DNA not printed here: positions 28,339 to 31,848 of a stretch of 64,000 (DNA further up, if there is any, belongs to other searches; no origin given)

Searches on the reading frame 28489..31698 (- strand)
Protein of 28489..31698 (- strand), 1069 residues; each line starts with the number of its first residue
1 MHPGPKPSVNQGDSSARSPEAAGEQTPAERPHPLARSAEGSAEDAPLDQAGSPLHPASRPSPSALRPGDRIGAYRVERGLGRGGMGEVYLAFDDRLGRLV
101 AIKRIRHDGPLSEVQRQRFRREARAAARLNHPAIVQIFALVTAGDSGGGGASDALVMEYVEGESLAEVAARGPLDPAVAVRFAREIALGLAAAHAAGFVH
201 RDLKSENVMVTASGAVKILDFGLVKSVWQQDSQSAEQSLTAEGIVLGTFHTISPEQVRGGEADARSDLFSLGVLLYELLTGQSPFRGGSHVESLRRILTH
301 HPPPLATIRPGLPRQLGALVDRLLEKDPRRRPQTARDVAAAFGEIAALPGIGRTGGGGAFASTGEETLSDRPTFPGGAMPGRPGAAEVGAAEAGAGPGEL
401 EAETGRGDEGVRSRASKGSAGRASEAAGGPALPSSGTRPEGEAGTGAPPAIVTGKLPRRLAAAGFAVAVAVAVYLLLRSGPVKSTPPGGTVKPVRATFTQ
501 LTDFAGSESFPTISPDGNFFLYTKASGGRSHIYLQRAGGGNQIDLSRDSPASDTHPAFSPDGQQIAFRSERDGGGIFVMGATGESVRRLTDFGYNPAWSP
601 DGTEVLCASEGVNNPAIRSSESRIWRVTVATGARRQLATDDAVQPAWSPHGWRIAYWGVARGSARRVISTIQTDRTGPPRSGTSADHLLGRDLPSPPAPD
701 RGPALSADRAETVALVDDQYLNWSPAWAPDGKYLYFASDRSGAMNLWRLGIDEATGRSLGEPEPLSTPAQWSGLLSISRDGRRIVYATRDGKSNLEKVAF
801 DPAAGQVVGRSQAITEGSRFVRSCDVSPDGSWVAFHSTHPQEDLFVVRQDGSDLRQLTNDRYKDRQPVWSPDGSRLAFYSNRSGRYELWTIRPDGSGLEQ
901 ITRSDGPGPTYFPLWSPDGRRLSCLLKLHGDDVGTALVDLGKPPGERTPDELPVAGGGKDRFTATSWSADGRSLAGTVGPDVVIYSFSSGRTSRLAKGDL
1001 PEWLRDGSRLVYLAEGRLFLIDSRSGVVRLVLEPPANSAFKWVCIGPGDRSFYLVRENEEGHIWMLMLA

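Call 8: search_protein_families(library=pfam, proteins=[window:28489-31698:-], max_evalue=0.01)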
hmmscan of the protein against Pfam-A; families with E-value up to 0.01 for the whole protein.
window:28489-31698:- (1069 aa): 10 families
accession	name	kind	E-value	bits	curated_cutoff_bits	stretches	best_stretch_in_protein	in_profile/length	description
PF00069.31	Pkinase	-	1.8e-46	159.1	31.7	1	74-334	1-254/263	Protein kinase domain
PF07676.18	PD40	-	6.2e-42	141.2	20.9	4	854-889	1-37/38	WD40-like Beta Propeller Repeat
PF07714.23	PK_Tyr_Ser-Thr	-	3.1e-32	112.3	23.1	1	76-334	3-251/258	Protein tyrosine and serine/threonine kinase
PF00930.27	DPPIV_N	-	5.5e-08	32.4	22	0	812-881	36-120/354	Dipeptidyl peptidase IV (DPP IV) N-terminal region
PF01636.29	APH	-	1.2e-07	32.2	23.2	1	104-196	26-110/239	Phosphotransferase enzyme family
PF03109.22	ABC1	-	1.8e-05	24.5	22.9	1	153-237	143-227/244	ABC1 atypical kinase-like domain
PF25174.1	Beta-prop_THOC3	-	1.9e-05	24.3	305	0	724-878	134-271/272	THOC3 beta-propeller domain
PF06293.20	Kdo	-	2.2e-05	24.5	21.3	1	98-221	37-166/207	Lipopolysaccharide kinase (Kdo/WaaP) family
PF14583.12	Pectate_lyase22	-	0.00048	19.4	30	0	546-586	346-386/386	Oligogalacturonate lyase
PF25460.1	Beta-prop_Aladin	-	0.0013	18.4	171.1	0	868-922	117-168/340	Aladin seven-bladed propeller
